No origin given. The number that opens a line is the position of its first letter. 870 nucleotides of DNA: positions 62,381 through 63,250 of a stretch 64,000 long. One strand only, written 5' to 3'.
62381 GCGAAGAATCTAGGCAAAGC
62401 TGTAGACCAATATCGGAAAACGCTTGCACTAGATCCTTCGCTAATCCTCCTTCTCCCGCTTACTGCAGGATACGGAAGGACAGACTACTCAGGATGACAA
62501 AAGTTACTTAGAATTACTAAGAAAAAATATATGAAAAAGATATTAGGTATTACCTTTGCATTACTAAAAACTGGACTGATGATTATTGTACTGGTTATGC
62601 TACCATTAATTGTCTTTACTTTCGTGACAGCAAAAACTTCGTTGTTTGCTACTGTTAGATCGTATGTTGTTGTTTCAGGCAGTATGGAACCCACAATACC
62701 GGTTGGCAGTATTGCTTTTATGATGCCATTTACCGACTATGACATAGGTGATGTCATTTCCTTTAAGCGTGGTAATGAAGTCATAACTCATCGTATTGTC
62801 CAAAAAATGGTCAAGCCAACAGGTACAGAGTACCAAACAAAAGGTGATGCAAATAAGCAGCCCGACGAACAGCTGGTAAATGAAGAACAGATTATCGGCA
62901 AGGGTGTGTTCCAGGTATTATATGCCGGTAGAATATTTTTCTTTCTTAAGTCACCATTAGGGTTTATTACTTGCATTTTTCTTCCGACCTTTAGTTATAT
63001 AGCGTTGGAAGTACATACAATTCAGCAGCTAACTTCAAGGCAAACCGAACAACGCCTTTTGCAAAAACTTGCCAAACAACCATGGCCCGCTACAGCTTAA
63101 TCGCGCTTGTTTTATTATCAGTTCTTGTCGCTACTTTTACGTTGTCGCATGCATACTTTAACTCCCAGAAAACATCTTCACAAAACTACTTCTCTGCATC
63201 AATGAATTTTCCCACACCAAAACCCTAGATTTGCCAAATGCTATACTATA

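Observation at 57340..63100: Duplicated SipW-type signal peptidase / TasA-camelysin-like fibre module containing two lamin-tail-domain proteins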

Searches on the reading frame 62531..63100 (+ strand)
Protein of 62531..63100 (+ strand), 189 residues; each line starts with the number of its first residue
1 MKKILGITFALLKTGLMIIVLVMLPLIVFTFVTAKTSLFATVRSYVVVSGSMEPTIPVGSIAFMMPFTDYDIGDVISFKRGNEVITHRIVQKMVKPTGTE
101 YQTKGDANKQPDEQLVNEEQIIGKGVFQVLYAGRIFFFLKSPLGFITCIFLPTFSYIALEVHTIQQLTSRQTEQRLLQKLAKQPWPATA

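Call 3: search_protein_families(library=pfam, proteins=[window:62531-63100:+], max_evalue=0.1)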
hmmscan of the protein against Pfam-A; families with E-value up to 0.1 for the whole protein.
window:62531-63100:+ (189 aa): 2 families
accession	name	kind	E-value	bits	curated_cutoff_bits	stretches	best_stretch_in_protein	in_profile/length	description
PF10502.14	Peptidase_S26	-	0.00056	20.3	22.9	1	24-82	5-67/168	Signal peptidase, peptidase S26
PF00717.28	Peptidase_S24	-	0.0023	18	23.3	1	47-123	40-113/116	Peptidase S24-like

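Call 4: search_protein_families(library=ncbifam, proteins=[window:62531-63100:+], max_evalue=0.1)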
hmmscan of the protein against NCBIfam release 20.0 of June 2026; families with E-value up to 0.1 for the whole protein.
window:62531-63100:+ (189 aa): 4 families
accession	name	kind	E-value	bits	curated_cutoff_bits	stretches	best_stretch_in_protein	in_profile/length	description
TIGR02228.1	sigpep_I_arch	equivalog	1.5e-27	96.4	51.85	1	18-163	12-157/158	signal peptidase I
NF046067.1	SigPepSipWBacil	equivalog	8.2e-23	81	190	1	16-170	12-171/189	signal peptidase I SipW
TIGR02227.1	sigpep_I_bact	equivalog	0.0017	18.3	47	1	27-89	8-74/162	signal peptidase I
NF041076.1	cyt_b_SoxC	equivalog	0.0035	16.3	740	1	16-174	311-470/542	proton pump complex cytochrome B SoxC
